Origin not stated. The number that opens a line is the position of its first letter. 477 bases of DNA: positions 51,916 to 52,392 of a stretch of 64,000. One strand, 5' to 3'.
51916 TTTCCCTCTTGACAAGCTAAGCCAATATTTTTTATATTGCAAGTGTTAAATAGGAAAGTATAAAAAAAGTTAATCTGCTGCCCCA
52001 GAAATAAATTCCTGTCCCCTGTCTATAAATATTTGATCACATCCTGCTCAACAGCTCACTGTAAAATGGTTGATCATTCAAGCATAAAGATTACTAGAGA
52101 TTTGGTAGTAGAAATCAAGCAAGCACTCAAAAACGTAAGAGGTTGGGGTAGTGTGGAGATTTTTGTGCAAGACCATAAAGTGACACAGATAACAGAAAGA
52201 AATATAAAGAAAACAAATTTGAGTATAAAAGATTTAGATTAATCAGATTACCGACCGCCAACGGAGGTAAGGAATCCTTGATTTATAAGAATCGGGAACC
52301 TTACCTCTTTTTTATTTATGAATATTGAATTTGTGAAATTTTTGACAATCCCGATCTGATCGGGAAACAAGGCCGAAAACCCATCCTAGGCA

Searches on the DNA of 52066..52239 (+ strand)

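Call 53: search_rna_families(sources=[L079, L083, L061, L062, L050, L016], threshold=gathering)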
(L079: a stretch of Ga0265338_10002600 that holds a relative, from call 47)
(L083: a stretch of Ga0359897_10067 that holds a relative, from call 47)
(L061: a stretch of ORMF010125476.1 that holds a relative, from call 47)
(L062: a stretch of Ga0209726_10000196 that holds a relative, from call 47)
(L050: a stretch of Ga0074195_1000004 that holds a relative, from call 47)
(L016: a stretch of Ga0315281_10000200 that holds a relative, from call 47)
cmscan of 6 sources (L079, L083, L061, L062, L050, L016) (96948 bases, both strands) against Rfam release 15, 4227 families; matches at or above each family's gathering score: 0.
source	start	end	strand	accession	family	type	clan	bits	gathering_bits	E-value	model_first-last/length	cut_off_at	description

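Call 54: search_rna_families(source=L079, start=8150, end=8530, threshold=evalue, max_evalue=10)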
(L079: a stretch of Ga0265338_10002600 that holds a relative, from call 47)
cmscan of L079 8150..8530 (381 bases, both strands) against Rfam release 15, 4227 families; matches with E-value up to 10: 21.
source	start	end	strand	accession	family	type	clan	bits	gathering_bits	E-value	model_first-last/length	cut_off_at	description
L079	8299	8365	+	RF00187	SNORD102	Gene; snRNA; snoRNA; CD-box;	-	23.1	47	0.23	1-72/72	no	Small nucleolar RNA SNORD102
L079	8333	8382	+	RF00351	snoR20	Gene; snRNA; snoRNA; CD-box;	-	19.8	43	3.4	1-90/90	no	Small nucleolar RNA R20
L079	8151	8241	-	RF01203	snR47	Gene; snRNA; snoRNA; CD-box;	CL00051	19.7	61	9.7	1-96/96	no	Small nucleolar RNA snR47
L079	8273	8319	+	RF04127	MIR8007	Gene; miRNA;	-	19.1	195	0.2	1-226/226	no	MIR8007 microRNA precursor family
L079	8206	8326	+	RF00025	Telomerase-cil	Gene;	CL00004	18.2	52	1.7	1-165/165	no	Ciliate telomerase RNA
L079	8325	8425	+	RF01606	plasmodium_snoR31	Gene; snRNA; snoRNA; HACA-box;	-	18.1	60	6.5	1-145/145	no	small nucleolar RNA snoR31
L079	8367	8423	+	RF04157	MIR9486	Gene; miRNA;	-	18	100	0.47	1-119/119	no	MIR9486 microRNA precursor family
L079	8272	8317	+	RF04095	MIR9746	Gene; miRNA;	-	18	79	0.8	1-110/110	no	MIR9746 microRNA precursor family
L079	8268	8323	+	RF03583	MIR781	Gene; miRNA;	-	17.1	88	1.9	1-94/94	no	MIR781 microRNA precursor family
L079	8258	8332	+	RF00697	mir-186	Gene; miRNA;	-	16.7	70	1.9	1-82/82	no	mir-186 microRNA precursor family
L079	8257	8331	+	RF04106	mir-1303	Gene; miRNA;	-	16.7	107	1.9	1-85/85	no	mir-1303 microRNA precursor family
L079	8368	8424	+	RF03583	MIR781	Gene; miRNA;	-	16.7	88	2.5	1-94/94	no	MIR781 microRNA precursor family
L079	8273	8368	-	RF02822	Srn266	Gene; sRNA;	-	16.7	63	3.1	1-112/112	no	Streptococcus RNA 266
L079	8267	8373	-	RF02720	sca_ncR21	Gene; snRNA; snoRNA; scaRNA;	-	16.6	113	5.2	1-113/113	no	Small Cajal body specific RNA ncR21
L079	8207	8328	+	RF02084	STnc130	Gene; sRNA;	-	15.8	55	8.7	1-135/135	no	Enterobacteria sRNA STnc130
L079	8371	8421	-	RF04157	MIR9486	Gene; miRNA;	-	15.5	100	2.3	1-119/119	no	MIR9486 microRNA precursor family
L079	8272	8318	+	RF03361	mir-3136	Gene; miRNA;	-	14.3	86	7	1-78/78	no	mir-3136 microRNA precursor family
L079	8271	8319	+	RF04286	mir-513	Gene; miRNA;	CL00136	13.4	72.1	9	1-82/82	no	mir-513 microRNA precursor family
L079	8267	8345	+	RF02973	Enterococcus-1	Gene; sRNA;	-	13.3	71.4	3.7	1-152/152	no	Enterococcus-1 RNA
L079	8272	8318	+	RF04133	MIR2646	Gene; miRNA;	-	12.4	245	2.7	1-256/256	no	MIR2646 microRNA precursor family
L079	8274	8320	+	RF02596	cyano_het_sRNA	Gene; sRNA;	-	12.2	35.7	9.3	1-56/56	no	Cyanobacteria heterocyst sRNA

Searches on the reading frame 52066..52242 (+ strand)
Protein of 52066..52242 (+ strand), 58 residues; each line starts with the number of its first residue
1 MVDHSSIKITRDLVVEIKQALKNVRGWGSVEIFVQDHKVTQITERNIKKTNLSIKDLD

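Call 21: search_protein_families(library=ncbifam, proteins=[window:52066-52242:+], max_evalue=0.01)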
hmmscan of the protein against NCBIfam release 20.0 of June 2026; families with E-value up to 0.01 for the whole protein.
window:52066-52242:+ (58 aa): 1 family
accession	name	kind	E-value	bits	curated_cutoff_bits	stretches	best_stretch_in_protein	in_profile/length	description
NF033785.1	sulfur_OscA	equivalog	0.00033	20.6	85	1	14-45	17-46/60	sulfur starvation response protein OscA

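Call 38: search_protein_families(library=pfam, proteins=[window:52066-52242:+], max_evalue=0.01)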
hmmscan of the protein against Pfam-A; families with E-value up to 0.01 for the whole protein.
window:52066-52242:+ (58 aa): 1 family
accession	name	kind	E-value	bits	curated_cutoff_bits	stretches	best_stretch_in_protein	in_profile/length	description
PF10055.14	DUF2292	-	1.2e-06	28.4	22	1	16-42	4-29/37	Uncharacterized small protein (DUF2292)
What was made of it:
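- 52066..52242 (+): The yezD-like gene (DUF2292, 58 aa). It lies immediately upstream of P1-B in all 15 Gottesmanbacteria-type genomes. Pfam PF10055 at 28.4 bits against a cutoff of 22 (call 38).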

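Call 42: search_solved_structures(query=window:52066-52242:+, max_evalue=10)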
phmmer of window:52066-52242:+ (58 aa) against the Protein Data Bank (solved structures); distinct sequences matched with E-value up to 10: 0.
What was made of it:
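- Tried and rejected: There was no sequence match to solved structures (call 42).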

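Call 47: find_related_loci(query=A3, collection=metagenome_contigs, flank=8000)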
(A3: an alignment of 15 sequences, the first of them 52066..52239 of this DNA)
Query A3 (58 aa) in metagenome_contigs; peptide patterns used: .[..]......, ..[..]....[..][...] (x = any residue, [..] = any of these).
274 stretches matched a pattern; 114 encode a relative of the query (tblastn E <= 1e-3); the best 80 are kept; 80 distinct loci.
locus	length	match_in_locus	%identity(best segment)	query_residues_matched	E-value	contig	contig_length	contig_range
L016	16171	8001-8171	84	1-57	3e-28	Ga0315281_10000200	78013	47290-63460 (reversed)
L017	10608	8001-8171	82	1-57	4e-27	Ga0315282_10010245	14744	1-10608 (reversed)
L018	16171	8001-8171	82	1-57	1e-26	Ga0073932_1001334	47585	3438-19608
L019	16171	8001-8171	82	1-57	1e-26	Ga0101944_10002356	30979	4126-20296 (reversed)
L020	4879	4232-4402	81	1-57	3e-26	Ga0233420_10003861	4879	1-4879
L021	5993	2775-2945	79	1-57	9e-26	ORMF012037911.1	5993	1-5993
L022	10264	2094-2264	79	1-57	2e-25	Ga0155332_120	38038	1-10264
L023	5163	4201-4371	81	1-57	2e-25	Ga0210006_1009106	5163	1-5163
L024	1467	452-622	81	1-57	2e-25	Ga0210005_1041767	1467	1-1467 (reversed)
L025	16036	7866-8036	81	1-57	2e-25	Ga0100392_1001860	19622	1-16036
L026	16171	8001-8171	81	1-57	2e-25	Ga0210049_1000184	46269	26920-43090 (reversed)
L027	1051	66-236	77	1-57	1e-25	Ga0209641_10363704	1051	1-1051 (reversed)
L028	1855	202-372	74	1-57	3e-25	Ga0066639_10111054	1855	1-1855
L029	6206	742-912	77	1-57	4e-25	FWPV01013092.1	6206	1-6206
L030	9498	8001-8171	75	1-57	1e-24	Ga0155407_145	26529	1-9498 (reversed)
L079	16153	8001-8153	67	1-51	1e-18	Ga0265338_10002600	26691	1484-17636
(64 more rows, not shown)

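Call 58: find_homologous_proteins(query=L079:8001-8183:+, max_evalue=0.001)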
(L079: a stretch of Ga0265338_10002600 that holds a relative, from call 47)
Query L079:8001-8183:+ (61 aa): 628 proteins with E <= 0.001 among 628 candidates; the best 120 are listed.
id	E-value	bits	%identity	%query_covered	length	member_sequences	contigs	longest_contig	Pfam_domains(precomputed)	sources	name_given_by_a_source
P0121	3.7e-31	122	100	100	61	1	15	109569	PF10055.15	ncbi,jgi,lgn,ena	-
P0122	4.7e-30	119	98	100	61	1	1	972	PF10055.15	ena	-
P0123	5.5e-30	119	95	100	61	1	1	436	PF10055.15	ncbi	-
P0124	2.2e-29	117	93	100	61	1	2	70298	PF10055.15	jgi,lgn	jgi:hypothetical protein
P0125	6.1e-29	116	93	100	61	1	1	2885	PF10055.15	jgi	jgi:hypothetical protein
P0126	1.2e-28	115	93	100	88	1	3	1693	PF10055.15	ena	-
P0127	9.9e-27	109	87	100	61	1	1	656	PF10055.15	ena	-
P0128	2.5e-26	107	89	100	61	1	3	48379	PF10055.15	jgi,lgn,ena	jgi:hypothetical protein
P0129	3.0e-26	107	87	100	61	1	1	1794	PF10055.15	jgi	jgi:hypothetical protein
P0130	3.4e-26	107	87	100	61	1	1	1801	PF10055.15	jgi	jgi:hypothetical protein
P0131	7.2e-26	106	87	100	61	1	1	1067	PF10055.15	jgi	jgi:hypothetical protein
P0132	7.2e-26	106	85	100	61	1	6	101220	PF10055.15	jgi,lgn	jgi:hypothetical protein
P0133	8.4e-26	106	87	100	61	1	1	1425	PF10055.15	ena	-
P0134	1.3e-25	105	84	100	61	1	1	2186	PF10055.15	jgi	jgi:hypothetical protein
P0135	1.9e-25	105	84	100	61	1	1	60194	PF10055.15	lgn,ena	-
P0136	2.0e-25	105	84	100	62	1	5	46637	PF10055.15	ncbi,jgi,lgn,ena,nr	ncbi:MAG TPA: DUF2292 domain-containing protein [Candidatus Acidoferrales bacterium]|nr:DUF2292 doma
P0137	2.2e-25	104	87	100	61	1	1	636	PF10055.15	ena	-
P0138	2.8e-25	104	86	97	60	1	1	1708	PF10055.15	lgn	-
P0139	3.8e-25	104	84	100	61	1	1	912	PF10055.15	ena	-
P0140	7.0e-25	103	86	97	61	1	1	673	PF10055.15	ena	-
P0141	7.1e-25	103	82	100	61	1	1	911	PF10055.15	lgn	-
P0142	7.3e-25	103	85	100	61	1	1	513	PF10055.15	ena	-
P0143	8.1e-25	103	82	100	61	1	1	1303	PF10055.15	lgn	-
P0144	8.4e-25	103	82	100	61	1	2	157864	PF10055.15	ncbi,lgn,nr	ncbi:MAG TPA: DUF2292 domain-containing protein [Candidatus Saccharimonadales bacterium]|nr:DUF2292 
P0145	9.6e-25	102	86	97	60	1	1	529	PF10055.15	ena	-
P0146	1.0e-24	102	82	100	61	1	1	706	PF10055.15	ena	-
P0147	1.4e-24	102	81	97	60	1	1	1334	PF10055.15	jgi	jgi:hypothetical protein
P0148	2.1e-24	101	85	97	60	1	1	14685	PF10055.15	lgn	-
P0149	2.7e-24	101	83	97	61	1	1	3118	PF10055.15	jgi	-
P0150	2.8e-24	101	82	100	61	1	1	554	PF10055.15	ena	-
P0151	3.4e-24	101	82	100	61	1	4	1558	PF10055.15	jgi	jgi:hypothetical protein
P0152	5.5e-24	100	82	98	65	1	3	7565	PF10055.15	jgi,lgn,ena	-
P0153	6.1e-24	100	85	97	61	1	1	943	PF10055.15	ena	-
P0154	7.4e-24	100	82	100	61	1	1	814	PF10055.15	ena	-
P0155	8.5e-24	99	83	97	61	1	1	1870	PF10055.15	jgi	jgi:hypothetical protein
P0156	8.8e-24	99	85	97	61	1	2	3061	PF10055.15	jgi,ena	jgi:hypothetical protein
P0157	9.4e-24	99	83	97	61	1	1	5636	PF10055.15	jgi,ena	-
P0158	9.7e-24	99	85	97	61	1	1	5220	PF10055.15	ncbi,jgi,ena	-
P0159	1.4e-23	99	83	97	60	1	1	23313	PF10055.15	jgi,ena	-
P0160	1.7e-23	99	83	97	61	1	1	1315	PF10055.15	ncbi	-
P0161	1.7e-23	99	81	97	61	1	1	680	PF10055.15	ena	-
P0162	2.0e-23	98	77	100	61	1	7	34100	PF10055.15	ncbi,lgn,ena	-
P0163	2.2e-23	98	83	97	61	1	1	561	PF10055.15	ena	-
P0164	2.3e-23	98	81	97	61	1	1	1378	PF10055.15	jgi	jgi:hypothetical protein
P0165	2.3e-23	98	83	97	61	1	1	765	PF10055.15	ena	-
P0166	2.4e-23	98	81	97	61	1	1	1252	PF10055.15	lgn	-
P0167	2.6e-23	98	85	97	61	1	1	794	PF10055.15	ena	-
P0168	3.0e-23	98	77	100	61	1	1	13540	PF10055.15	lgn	-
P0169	3.2e-23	98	82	100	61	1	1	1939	PF10055.15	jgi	jgi:hypothetical protein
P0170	3.2e-23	98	81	97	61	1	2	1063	PF10055.15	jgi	jgi:hypothetical protein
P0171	3.2e-23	98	81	97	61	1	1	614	PF10055.15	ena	-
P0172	3.3e-23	98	81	97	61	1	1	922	PF10055.15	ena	-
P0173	3.4e-23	98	81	97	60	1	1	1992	PF10055.15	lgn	-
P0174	3.4e-23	98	81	97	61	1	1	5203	PF10055.15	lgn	-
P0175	4.3e-23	97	81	97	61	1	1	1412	PF10055.15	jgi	-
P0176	4.7e-23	97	83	97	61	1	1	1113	PF10055.15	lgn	-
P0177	5.9e-23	97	81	100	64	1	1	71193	PF10055.15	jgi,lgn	-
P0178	6.0e-23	97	83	97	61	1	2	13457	PF10055.15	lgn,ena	-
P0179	6.5e-23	97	81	97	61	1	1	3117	PF10055.15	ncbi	-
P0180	6.6e-23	97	82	100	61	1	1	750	PF10055.15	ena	-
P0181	8.6e-23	96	83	97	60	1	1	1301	PF10055.15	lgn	-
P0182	1.0e-22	96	81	97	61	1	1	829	PF10055.15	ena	-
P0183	1.1e-22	96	80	97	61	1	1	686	PF10055.15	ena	-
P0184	1.2e-22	96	80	98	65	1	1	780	PF10055.15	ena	-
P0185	1.4e-22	96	81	97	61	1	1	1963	PF10055.15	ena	-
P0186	1.5e-22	96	81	97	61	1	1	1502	PF10055.15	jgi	jgi:hypothetical protein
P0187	2.3e-22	95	80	97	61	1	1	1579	PF10055.15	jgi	jgi:hypothetical protein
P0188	2.4e-22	95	79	100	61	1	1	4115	PF10055.15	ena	-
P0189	2.6e-22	95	80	98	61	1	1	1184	PF10055.15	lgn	-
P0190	2.8e-22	95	80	97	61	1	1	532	PF10055.15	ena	-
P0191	3.2e-22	95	82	93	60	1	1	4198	PF10055.15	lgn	-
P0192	4.0e-22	94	77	98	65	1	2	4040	PF10055.15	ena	-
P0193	4.2e-22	94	81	97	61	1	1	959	PF10055.15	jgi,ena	-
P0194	4.4e-22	94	80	97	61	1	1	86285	PF10055.15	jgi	jgi:hypothetical protein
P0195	6.1e-22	94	75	98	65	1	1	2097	PF10055.15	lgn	-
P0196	7.5e-22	93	80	97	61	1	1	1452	PF10055.15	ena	-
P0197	8.8e-22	93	82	93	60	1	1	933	PF10055.15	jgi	jgi:hypothetical protein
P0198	9.4e-22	93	79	100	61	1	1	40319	PF10055.15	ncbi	-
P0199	9.4e-22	93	77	100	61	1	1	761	PF10055.15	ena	-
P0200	1.1e-21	93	78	97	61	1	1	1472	PF10055.15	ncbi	-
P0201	1.2e-21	93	78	97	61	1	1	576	PF10055.15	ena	-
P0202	1.3e-21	93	79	92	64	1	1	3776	PF10055.15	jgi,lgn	jgi:hypothetical protein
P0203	2.5e-21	92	80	97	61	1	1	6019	PF10055.15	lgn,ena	-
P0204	2.9e-21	92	75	98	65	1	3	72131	PF10055.15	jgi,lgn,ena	-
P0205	4.1e-21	91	73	98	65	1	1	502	PF10055.15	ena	-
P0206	5.0e-21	91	78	97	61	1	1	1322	PF10055.15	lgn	-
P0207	5.1e-21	91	76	97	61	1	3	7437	PF10055.15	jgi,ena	-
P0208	7.0e-21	90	76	95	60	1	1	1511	PF10055.15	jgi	jgi:hypothetical protein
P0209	7.5e-21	90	73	98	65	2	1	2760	PF10055.15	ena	-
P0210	1.5e-20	89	88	82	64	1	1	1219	PF10055.15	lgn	-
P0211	1.6e-20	89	79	95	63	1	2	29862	PF10055.15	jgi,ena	-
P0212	1.7e-20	89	76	97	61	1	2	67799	PF10055.15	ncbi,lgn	ncbi:MAG: DUF2292 domain-containing protein [Candidatus Levyibacteriota bacterium]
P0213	3.4e-20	88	83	85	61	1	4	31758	PF10055.15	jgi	jgi:hypothetical protein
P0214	4.0e-20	88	88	82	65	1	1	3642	PF10055.15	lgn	-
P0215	4.0e-20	88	74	95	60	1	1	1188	PF10055.15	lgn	-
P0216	4.6e-20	88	75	97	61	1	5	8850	PF10055.15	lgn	-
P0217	5.1e-20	88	84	90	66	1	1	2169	PF10055.15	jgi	-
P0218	5.5e-20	88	77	93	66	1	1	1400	PF10055.15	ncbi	-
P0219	5.8e-20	88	80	89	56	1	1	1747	PF10055.15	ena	-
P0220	7.3e-20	87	86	80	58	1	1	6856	PF10055.15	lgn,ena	-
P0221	8.5e-20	87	76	97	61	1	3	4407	PF10055.15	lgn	-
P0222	8.8e-20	87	76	97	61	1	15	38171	PF10055.15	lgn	-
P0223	1.1e-19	87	86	82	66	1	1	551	PF10055.15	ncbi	-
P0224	1.4e-19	86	74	100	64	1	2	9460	PF10055.15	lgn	-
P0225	1.5e-19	86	90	82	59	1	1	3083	PF10055.15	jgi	jgi:hypothetical protein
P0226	1.7e-19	86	74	100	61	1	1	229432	PF10055.15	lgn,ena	-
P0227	1.9e-19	86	73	100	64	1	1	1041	PF10055.15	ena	-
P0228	2.2e-19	86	76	95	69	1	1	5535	PF10055.15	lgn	-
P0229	2.3e-19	86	72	100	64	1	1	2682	PF10055.15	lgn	-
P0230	2.4e-19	86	69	100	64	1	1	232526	PF10055.15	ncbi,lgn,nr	ncbi:MAG: DUF2292 domain-containing protein [Candidatus Levybacteria bacterium]|nr:DUF2292 domain-co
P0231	3.2e-19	85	86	80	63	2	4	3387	PF10055.15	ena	-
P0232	3.3e-19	85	83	85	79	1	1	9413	PF10055.15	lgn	-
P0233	3.3e-19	85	71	97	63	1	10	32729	PF10055.15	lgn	-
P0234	3.7e-19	85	75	100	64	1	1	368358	PF10055.15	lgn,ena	-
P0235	3.9e-19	85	71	97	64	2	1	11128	PF10055.15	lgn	-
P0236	4.0e-19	85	75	95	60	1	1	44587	PF10055.15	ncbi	-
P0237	4.3e-19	85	73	97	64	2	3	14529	PF10055.15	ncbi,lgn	-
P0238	5.1e-19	85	81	85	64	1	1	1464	PF10055.15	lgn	-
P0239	5.6e-19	84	80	89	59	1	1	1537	PF10055.15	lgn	-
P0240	6.1e-19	84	72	98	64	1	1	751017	PF10055.15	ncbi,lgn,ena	-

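Call 66: predict_structure(alignment_id=A5)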
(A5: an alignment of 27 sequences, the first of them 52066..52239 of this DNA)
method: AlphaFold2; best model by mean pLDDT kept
length: 58 residues; sequences in the alignment: 27
mean_pLDDT: 70.1   pTM: 0.46
mean pLDDT of the five models: 70.1, 69.5, 68.8, 65.5, 64.3
residues with pLDDT >= 90: 0; 70-90: 34; 50-70: 16; < 50: 8
segments of 3 or more residues with pLDDT < 50: 1-3, 55-58
pLDDT, mean of each block of 10 residues (from residue 1): 57 84 77 81 69 49
secondary structure, 60 per line:
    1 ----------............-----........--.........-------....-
elements in order: H11-22 E28-35 E38-46 H54-57
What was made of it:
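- Tried and rejected: The AF2 model is only moderate (pLDDT 70, call 66).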

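Call 69: fold_search(model_id=the predicted structure, library=pdb)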
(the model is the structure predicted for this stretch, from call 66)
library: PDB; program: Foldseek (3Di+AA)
matches with E <= 10: 76; with E <= 0.001: 0
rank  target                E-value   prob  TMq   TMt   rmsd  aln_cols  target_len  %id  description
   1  4myb                  2.2e+00  0.08  0.28  0.08  13.8        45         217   11  Crystal Structure of Francisella tularensis 2-C-methyl-D-erythritol 4-phosphate cytidylyltransferase (IspD) (released 2013-11-06)
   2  1yfb_A                2.7e+00  0.07  0.26  0.29   5.4        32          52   22  The solution structure of the N-domain of the transcription factor abrB (released 2005-04-12)
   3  6rkw_A                2.9e+00  0.04  0.24  0.04   9.6        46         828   13  CryoEM structure of the complete E. coli DNA Gyrase complex bound to a 130 bp DNA duplex (released 2019-11-06)
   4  8hg1_C                3.3e+00  0.09  0.30  0.05   6.6        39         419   10  The structure of MPXV polymerase holoenzyme in replicating state (released 2022-12-21)
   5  5hs2_B                3.6e+00  0.06  0.28  0.09  13.5        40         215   20  Crystal structure of IspD complexed with CTP and Mg2+ from Bacillus subtilis at 1.90 Angstroms resolution (released 2016-11-23)
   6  9k9u_C                3.8e+00  0.08  0.30  0.05   6.7        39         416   10  MPXV DNA polymerase complex in editing state 1 (released 2025-02-26)
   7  5hs2_A                4.1e+00  0.05  0.26  0.08  14.3        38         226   21  Crystal structure of IspD complexed with CTP and Mg2+ from Bacillus subtilis at 1.90 Angstroms resolution (released 2016-11-23)
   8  8hwi_A                4.1e+00  0.04  0.26  0.11   7.1        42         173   26  Bacterial STING from Larkinella arboricola in complex with 3'3'-c-di-GMP (released 2024-01-03)
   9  2yn1_A                4.4e+00  0.08  0.35  0.22   8.3        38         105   16  Crystal Structure of Ancestral Thioredoxin Relative to Last Gamma- Proteobacteria Common Ancestor (LGPCA) from the Pre (released 2013-08-21)
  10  8k8s_C                4.8e+00  0.08  0.29  0.05   6.3        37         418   11  F8-A22-E4 complex of MPXV in complex with DNA and Ara-CTP (released 2024-06-05)
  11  2obp_A                5.5e+00  0.05  0.30  0.24   7.8        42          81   10  Crystal structure of a putative dna-binding protein (reut_b4095) from ralstonia eutropha jmp134 at 1.70 A resolution (released 2007-01-16)
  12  3die_A                5.5e+00  0.04  0.33  0.20  10.9        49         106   16  Domain swapping of Staphylococcus Aureus thioredoxin W28A mutant (released 2009-03-24)
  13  3gdh_B                5.5e+00  0.04  0.24  0.07   6.1        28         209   25  Methyltransferase domain of human Trimethylguanosine Synthase 1 (TGS1) bound to m7GTP and adenosyl-homocysteine (activ (released 2009-06-23)
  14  7n10_A                5.9e+00  0.04  0.28  0.27   8.5        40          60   15  Co-crystal structure of Prx with ComR DNA binding domain (released 2021-07-28)
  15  6esx_A                6.4e+00  0.07  0.36  0.21   8.4        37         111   16  Caulobacter crescentus Trx1 (released 2018-01-31)
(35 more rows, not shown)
